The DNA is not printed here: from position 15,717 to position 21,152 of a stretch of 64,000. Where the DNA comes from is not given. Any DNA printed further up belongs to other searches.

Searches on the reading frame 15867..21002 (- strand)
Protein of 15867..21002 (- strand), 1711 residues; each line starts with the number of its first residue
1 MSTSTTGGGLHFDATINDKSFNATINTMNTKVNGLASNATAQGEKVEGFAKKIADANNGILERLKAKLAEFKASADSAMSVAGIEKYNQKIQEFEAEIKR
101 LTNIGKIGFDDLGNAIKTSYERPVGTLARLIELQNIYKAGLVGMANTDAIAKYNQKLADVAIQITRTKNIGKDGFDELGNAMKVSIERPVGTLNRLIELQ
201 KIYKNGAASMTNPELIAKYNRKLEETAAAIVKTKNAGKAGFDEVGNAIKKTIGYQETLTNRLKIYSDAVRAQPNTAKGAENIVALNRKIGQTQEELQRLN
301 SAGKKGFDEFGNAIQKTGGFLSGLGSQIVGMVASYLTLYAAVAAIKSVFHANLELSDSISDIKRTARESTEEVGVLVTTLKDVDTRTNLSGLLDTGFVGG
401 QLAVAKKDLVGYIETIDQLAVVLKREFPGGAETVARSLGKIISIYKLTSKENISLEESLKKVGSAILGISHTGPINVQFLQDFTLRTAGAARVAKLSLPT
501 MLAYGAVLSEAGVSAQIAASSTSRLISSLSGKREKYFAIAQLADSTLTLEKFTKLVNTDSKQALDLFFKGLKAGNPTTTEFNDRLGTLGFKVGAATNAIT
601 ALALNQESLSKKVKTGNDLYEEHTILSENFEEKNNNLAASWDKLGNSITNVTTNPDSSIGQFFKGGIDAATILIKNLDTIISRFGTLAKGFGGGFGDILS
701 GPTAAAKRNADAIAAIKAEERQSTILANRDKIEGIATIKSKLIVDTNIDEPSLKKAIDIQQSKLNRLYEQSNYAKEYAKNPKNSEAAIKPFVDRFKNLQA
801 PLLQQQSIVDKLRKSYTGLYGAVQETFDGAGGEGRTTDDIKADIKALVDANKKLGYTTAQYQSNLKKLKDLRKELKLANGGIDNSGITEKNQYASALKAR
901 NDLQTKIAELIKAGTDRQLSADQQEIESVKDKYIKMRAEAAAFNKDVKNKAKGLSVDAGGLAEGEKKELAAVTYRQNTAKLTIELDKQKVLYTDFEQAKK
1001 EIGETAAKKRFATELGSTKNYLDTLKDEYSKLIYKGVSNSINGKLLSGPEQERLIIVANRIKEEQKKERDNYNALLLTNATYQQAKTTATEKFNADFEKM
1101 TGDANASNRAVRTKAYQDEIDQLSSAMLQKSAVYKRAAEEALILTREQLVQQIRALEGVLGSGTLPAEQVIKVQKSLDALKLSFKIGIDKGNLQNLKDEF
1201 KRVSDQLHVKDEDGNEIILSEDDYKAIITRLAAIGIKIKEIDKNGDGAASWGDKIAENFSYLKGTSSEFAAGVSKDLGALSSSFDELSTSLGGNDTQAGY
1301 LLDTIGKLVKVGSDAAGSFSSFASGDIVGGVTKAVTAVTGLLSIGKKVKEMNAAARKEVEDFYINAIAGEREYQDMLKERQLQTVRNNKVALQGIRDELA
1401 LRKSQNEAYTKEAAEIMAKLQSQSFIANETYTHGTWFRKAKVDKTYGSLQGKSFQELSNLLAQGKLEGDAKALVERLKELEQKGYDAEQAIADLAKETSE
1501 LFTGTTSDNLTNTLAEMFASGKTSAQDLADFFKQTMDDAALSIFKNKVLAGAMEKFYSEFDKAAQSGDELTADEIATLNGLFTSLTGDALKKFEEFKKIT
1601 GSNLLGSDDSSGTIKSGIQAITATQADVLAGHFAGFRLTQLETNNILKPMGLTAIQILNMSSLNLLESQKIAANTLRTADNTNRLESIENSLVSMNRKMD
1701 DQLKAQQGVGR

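Call 5: search_protein_families(library=pfam, proteins=[window:15867-21002:-], max_evalue=0.01)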
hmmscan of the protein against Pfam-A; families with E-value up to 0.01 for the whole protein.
window:15867-21002:- (1711 aa): 1 family
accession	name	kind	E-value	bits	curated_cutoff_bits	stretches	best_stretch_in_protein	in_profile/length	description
PF10145.14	PhageMin_Tail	-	1.1e-08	35.7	33.2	1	401-535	27-152/201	Phage-related minor tail protein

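Call 6: search_protein_families(library=phrogs, proteins=[window:15867-21002:-], max_evalue=0.01)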
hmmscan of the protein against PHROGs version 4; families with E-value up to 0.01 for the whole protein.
window:15867-21002:- (1711 aa): 5 families
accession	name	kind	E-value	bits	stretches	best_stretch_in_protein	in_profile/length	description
phrog_25337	-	tail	2.5e-30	105.9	1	338-649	181-483/1456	tail length tape measure protein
phrog_9959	-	tail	2.2e-23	82.9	1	717-1702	743-1700/1708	tail length tape measure protein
phrog_28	-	tail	4e-13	49.8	1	239-699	165-613/1228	tail length tape measure protein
phrog_14295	-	unknown function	2.2e-12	46.6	1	1488-1697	1235-1433/1439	-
phrog_167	-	tail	6.4e-08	31.8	1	43-707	59-592/1555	tail length tape measure protein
